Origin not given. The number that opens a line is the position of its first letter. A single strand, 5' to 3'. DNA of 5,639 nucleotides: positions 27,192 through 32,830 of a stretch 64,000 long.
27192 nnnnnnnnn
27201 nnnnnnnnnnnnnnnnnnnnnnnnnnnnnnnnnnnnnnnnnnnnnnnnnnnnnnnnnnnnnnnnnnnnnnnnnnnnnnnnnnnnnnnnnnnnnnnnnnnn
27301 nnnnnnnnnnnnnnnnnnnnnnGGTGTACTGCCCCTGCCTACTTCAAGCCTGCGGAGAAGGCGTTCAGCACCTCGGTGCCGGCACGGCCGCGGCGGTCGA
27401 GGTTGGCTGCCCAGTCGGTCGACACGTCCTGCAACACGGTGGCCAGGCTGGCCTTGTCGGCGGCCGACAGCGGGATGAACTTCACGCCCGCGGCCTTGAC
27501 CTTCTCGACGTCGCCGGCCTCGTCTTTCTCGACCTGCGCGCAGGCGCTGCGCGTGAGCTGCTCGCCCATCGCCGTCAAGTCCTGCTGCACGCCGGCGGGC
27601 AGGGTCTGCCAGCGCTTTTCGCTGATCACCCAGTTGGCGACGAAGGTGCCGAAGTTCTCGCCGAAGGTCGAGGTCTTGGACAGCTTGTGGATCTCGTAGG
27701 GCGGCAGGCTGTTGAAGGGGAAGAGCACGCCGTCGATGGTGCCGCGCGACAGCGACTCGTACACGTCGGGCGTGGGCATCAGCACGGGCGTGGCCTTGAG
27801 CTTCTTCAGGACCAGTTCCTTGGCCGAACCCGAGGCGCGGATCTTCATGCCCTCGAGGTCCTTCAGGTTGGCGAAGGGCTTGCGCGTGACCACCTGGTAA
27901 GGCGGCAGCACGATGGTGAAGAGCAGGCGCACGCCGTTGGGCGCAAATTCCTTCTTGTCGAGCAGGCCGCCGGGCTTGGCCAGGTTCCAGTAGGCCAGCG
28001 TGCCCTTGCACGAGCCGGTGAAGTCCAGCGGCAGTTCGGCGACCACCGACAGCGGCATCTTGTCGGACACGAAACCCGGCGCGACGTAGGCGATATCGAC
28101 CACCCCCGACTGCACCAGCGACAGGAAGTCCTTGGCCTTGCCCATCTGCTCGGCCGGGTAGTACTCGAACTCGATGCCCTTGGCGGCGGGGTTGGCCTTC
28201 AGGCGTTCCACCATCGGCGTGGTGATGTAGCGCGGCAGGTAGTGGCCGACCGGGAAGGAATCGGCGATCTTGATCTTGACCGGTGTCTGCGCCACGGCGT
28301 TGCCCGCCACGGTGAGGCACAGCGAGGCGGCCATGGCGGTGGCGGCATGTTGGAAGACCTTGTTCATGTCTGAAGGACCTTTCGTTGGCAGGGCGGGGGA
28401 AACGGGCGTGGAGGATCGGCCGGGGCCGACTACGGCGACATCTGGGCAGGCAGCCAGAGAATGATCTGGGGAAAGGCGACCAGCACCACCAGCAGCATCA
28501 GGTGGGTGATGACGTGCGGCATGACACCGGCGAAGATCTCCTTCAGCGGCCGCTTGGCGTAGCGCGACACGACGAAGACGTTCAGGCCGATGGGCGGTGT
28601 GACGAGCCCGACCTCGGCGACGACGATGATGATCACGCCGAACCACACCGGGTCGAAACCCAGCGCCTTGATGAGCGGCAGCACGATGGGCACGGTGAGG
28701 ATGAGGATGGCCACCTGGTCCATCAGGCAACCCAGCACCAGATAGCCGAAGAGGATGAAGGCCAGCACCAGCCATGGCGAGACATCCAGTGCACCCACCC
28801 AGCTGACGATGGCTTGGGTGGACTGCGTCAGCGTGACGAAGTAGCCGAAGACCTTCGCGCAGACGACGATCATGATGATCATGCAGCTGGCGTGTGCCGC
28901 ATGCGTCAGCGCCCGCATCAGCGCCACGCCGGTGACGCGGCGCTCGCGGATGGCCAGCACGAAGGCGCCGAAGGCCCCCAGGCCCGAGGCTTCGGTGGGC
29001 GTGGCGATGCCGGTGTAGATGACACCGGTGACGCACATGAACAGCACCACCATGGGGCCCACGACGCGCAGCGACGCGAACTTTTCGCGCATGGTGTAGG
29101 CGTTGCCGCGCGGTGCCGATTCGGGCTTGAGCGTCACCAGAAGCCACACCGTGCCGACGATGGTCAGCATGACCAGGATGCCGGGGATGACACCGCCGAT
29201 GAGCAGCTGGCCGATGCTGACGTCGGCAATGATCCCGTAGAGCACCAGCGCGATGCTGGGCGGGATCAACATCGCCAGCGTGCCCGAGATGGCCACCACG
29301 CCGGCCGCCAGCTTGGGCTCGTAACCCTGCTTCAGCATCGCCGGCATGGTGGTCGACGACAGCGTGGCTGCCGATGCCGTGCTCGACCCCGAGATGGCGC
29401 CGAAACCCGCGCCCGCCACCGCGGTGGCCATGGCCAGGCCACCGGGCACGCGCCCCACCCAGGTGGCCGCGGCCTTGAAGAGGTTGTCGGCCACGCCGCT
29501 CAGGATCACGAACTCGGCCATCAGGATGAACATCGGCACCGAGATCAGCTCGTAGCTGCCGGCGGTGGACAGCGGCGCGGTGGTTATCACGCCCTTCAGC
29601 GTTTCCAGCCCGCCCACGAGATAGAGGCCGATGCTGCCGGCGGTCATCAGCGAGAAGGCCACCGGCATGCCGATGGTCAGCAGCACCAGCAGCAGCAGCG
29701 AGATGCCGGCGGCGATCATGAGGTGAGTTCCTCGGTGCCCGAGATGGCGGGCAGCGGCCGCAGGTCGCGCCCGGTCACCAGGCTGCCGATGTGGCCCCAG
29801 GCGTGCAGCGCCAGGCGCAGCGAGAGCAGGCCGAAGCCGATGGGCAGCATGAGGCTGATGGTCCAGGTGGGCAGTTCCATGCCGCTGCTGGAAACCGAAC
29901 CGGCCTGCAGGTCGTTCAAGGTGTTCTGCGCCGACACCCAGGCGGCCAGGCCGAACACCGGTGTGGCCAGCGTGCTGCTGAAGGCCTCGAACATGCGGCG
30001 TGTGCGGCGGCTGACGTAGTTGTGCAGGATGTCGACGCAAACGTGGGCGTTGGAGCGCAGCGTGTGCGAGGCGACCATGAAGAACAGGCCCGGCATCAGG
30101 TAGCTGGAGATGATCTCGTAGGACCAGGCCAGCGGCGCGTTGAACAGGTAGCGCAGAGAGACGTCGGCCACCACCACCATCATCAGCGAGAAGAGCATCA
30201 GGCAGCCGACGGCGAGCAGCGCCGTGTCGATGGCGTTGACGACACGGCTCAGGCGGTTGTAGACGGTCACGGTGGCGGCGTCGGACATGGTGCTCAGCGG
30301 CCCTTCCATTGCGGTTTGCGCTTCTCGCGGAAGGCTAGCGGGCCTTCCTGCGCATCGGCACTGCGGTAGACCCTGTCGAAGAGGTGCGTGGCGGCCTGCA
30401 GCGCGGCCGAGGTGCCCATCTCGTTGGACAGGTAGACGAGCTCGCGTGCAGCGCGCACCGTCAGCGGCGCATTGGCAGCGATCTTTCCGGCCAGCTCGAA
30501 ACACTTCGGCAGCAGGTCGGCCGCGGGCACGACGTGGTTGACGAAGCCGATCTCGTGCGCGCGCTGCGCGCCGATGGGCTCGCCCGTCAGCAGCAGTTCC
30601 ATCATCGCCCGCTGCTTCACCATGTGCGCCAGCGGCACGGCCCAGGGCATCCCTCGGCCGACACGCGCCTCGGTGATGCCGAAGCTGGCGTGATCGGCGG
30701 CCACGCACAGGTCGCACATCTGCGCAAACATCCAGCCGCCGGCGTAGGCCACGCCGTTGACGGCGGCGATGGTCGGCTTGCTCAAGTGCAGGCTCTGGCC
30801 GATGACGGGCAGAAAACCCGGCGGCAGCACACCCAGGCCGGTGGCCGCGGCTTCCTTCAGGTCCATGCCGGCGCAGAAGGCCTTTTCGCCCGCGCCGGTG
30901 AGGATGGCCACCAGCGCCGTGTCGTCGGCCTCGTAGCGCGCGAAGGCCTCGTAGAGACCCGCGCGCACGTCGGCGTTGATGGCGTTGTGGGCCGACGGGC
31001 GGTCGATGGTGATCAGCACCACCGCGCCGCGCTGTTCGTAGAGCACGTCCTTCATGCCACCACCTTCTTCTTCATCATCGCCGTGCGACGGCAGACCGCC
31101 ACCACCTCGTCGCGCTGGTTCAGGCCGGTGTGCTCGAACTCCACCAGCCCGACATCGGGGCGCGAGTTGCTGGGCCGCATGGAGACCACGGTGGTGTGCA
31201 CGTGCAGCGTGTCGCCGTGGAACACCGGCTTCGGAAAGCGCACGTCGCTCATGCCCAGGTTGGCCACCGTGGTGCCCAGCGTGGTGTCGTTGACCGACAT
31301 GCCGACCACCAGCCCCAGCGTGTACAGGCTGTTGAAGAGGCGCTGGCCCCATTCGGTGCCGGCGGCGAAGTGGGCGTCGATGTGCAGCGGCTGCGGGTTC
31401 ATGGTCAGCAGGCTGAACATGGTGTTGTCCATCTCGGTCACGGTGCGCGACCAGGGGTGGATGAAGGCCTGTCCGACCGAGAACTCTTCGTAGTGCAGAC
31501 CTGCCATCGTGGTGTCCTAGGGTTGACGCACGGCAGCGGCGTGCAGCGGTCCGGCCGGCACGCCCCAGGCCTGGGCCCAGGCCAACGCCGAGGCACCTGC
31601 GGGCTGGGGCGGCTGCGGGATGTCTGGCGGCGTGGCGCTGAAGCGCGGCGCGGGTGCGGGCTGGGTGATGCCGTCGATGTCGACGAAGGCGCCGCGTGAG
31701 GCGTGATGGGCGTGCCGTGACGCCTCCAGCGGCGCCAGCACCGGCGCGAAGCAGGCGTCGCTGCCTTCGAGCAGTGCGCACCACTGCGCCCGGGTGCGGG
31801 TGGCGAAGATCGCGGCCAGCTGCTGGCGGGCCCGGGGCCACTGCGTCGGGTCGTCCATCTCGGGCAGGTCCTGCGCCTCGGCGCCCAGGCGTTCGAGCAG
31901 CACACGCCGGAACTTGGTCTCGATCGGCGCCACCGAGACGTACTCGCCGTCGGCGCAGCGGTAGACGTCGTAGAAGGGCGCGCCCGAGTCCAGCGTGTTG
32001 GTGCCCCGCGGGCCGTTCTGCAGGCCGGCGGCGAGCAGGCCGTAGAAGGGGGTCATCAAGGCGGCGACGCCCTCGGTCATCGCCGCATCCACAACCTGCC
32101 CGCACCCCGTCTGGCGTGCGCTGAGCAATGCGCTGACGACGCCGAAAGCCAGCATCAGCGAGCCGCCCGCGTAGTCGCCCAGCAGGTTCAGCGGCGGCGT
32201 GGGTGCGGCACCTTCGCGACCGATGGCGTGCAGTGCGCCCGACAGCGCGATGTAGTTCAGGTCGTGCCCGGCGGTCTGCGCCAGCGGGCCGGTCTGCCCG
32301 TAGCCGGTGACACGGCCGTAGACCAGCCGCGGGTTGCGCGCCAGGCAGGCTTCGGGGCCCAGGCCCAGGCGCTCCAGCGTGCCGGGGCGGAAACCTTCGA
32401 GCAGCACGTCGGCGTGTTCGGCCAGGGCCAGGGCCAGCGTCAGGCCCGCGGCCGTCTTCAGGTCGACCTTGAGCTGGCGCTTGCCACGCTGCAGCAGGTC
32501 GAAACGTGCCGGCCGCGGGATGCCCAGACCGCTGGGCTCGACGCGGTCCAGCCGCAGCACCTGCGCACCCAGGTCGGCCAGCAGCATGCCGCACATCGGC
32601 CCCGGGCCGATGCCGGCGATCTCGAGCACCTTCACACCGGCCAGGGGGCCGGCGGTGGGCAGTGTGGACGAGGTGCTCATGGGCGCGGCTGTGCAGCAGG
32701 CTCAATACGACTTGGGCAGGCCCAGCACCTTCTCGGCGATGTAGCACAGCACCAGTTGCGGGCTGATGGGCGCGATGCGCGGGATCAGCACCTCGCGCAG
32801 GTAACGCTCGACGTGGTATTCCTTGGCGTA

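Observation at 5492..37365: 32-kb acyl-CoA catabolic region run on CoA-transferases, with no ligase or oxygenase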

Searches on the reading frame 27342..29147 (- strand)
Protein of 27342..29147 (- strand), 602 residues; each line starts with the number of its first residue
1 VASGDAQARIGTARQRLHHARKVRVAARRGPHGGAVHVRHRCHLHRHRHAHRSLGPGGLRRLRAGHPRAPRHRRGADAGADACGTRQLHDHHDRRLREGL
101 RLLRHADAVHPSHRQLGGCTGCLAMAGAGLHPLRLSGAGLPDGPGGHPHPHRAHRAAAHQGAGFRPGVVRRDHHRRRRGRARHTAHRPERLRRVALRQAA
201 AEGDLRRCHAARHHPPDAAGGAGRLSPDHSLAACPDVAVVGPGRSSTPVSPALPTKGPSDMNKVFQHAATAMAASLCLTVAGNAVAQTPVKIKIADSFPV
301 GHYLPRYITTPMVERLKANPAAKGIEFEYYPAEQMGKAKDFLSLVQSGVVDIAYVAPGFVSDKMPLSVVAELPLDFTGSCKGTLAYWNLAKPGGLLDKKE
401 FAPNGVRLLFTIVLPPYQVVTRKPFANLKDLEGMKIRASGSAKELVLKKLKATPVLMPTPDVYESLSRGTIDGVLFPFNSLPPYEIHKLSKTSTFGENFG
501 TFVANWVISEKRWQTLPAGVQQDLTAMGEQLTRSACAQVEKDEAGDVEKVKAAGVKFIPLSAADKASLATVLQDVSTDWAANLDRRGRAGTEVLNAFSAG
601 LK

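Call 7: search_protein_families(library=pfam, proteins=[window:27342-29147:-])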
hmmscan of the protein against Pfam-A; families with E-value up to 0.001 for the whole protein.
window:27342-29147:- (602 aa): 1 family
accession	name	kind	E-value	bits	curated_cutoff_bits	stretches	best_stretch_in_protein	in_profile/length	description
PF03480.18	DctP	-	6.2e-28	98.4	23.4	1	325-578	30-281/286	Bacterial extracellular solute-binding protein, family 7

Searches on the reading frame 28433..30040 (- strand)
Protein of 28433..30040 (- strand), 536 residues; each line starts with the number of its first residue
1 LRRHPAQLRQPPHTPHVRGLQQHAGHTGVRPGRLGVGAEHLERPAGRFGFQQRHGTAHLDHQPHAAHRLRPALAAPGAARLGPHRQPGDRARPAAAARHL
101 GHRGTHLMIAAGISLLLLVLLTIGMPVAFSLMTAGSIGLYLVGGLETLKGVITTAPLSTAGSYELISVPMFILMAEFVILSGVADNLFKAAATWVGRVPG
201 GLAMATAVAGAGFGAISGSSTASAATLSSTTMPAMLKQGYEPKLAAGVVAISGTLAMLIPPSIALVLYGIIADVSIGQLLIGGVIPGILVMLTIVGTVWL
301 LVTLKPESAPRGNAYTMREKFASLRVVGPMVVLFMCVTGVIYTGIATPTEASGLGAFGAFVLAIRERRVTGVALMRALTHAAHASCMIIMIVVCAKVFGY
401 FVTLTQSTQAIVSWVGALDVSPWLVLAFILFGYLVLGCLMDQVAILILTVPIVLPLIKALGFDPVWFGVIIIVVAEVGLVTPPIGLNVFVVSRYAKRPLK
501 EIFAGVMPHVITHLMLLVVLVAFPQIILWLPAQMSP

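Call 7: search_protein_families(library=pfam, proteins=[window:28433-30040:-])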
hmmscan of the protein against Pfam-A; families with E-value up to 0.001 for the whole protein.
window:28433-30040:- (536 aa): 1 family
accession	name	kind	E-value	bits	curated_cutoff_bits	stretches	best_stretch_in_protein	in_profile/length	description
PF06808.19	DctM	-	3e-89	300.1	23.8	1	116-526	3-413/413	Tripartite ATP-independent periplasmic transporter, DctM component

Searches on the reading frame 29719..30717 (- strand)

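Call 7: search_protein_families(library=pfam, proteins=[window:29719-30717:-])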
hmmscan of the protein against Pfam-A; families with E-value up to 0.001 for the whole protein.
window:29719-30717:- (333 aa): 1 family
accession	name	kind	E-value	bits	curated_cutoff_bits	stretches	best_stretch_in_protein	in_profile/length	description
PF04290.18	DctQ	-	1.6e-25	90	28.3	1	178-308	1-128/132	Tripartite ATP-independent periplasmic transporters, DctQ component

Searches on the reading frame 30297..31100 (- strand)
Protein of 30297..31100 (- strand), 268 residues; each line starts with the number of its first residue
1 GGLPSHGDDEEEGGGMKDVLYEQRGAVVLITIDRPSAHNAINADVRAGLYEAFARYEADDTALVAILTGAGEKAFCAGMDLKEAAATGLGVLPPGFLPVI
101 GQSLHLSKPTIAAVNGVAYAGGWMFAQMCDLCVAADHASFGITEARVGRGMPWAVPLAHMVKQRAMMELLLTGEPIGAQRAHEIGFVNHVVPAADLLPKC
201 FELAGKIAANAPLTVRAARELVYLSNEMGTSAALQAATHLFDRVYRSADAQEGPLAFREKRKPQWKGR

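Call 8: search_protein_families(library=pfam, proteins=[window:30297-31100:-])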
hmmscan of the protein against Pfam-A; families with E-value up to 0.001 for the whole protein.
window:30297-31100:- (268 aa): 2 families
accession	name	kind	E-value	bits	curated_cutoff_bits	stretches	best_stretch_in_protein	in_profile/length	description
PF00378.25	ECH_1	-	8.3e-55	186.3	27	1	23-267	2-250/251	Enoyl-CoA hydratase/isomerase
PF16113.10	ECH_2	-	3.3e-21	76.6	27.2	1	29-196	3-177/335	Enoyl-CoA hydratase/isomerase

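Call 31: search_protein_families(library=ncbifam, proteins=[window:30297-31055:-], max_evalue=1e-10)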
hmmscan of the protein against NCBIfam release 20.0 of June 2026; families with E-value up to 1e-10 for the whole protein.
window:30297-31055:- (253 aa): 63 families (the best 25 are shown)
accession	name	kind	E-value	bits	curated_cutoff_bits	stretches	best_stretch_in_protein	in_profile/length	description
NF051848.1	EnCoAHydtEchA19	equivalog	1.8e-66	224.3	400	1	4-253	2-258/258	enoyl-CoA hydratase EchA19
NF006100.0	PRK08252.1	subfamily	1.6e-61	208.1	282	1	3-253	4-254/254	crotonase/enoyl-CoA hydratase family protein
NF042430.2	EnCoAhydt_DpgD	equivalog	3.2e-57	193.9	400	1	6-253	1-258/258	enoyl-CoA-hydratase DpgD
NF005864.0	PRK07799.1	equivalog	6.6e-57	192.7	316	1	2-253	8-266/266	crotonase/enoyl-CoA hydratase family protein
NF004840.0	PRK06190.1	equivalog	7.9e-50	169.9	253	1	4-234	6-240/260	enoyl-CoA hydratase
NF002936.2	PRK03580.1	equivalog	2.5e-48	164.7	500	1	7-253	8-261/261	crotonobetainyl-CoA hydratase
NF006008.0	PRK08139.1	equivalog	1.1e-46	159.5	313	1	4-252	13-265/266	enoyl-CoA hydratase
NF004781.0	PRK06127.1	subfamily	8.6e-46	156.7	291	1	91-253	105-269/269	enoyl-CoA hydratase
NF005802.0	PRK07657.1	equivalog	4.3e-45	154.3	363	1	9-252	11-259/260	enoyl-CoA hydratase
NF006108.0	PRK08259.1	equivalog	1.1e-44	152.8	273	1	2-243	3-245/256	crotonase/enoyl-CoA hydratase family protein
NF007239.0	PRK09674.1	equivalog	4.6e-44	150.8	371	1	2-253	4-257/257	2,3-dehydroadipyl-CoA hydratase PaaF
NF006007.0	PRK08138.1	subfamily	9.4e-44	149.7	355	1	8-253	14-261/261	enoyl-CoA hydratase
NF004634.0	PRK05980.1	equivalog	2.6e-43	148.3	375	1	4-252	5-262/263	crotonase/enoyl-CoA hydratase family protein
NF004517.0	PRK05862.1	equivalog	8.3e-43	146.7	396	1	3-252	5-256/257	enoyl-CoA hydratase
NF006140.0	PRK08290.1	subfamily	2.2e-42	145.2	280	2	90-226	120-257/292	enoyl-CoA hydratase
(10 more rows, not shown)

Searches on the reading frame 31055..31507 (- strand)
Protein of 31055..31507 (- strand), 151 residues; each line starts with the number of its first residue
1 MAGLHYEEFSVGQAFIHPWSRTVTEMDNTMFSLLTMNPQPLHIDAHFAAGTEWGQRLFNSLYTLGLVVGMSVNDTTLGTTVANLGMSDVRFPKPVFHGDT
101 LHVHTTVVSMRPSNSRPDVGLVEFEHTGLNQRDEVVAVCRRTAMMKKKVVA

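Call 7: search_protein_families(library=pfam, proteins=[window:31055-31507:-])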
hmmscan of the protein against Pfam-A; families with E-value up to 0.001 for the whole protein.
window:31055-31507:- (151 aa): 3 families
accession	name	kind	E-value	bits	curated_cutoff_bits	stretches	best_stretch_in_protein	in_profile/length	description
PF01575.25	MaoC_dehydratas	-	1.6e-25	89.5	27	1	11-114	6-108/123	MaoC like domain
PF19315.5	MC_hydratase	-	9.5e-17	61.6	26.5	1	3-148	21-167/353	Mesaconyl-CoA hydratase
PF13452.11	FAS1_DH_region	-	1.6e-05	25.5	22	1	11-137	3-130/132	FAS1-like, dehydratase domain region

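Call 31: search_protein_families(library=ncbifam, proteins=[window:31055-31507:-], max_evalue=1e-10)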
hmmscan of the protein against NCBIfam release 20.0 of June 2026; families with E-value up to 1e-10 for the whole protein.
window:31055-31507:- (151 aa): 3 families
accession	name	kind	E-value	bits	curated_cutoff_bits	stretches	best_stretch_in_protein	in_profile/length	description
NF038241.1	RipB_Ich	equivalog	1.5e-39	135.7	340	1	2-148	20-165/175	(R)-specific enoyl-CoA hydratase RipB/Ich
NF041625.1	methfumCoahyd_Halo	equivalog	2.7e-16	59.7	560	1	3-148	23-169/358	2-methylfumaryl-CoA hydratase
TIGR02278.1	PaaN-DH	equivalog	2e-15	56.1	562.8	1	5-139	524-656/664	phenylacetic acid degradation bifunctional protein PaaZ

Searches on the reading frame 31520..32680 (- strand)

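Call 7: search_protein_families(library=pfam, proteins=[window:31520-32680:-])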
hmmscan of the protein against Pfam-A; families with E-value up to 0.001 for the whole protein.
window:31520-32680:- (387 aa): 1 family
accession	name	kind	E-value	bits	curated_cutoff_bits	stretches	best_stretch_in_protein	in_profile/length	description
PF02515.22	CoA_transf_3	-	3.7e-82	276.8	23.3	1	13-361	1-361/366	CoA-transferase family III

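Call 31: search_protein_families(library=ncbifam, proteins=[window:31520-32680:-], max_evalue=1e-10)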
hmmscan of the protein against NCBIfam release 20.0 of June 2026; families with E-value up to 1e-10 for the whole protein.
window:31520-32680:- (387 aa): 6 families
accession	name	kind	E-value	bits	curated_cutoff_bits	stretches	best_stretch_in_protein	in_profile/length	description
NF052585.1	SucGlutTfsCaiB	equivalog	1.5e-33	116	750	1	60-269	69-275/394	succinate--glutarate CoA-transferase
NF041294.1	Scnl_mescCoAtase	equivalog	2.4e-31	109.3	700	1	13-336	4-341/381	succinyl-CoA:mesaconate CoA-transferase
NF008511.0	PRK11430.1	equivalog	3.8e-29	102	522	1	9-342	6-348/381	CoA:oxalate CoA-transferase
NF003809.0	PRK05398.1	subfamily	5.2e-29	101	442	1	11-208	3-207/416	formyl-CoA transferase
TIGR03253.1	oxalate_frc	equivalog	1.6e-26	93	504.2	1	12-208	3-206/416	formyl-CoA transferase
NF002914.1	PRK03525.1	equivalog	1.1e-21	77.2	413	1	6-268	3-263/400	L-carnitine CoA-transferase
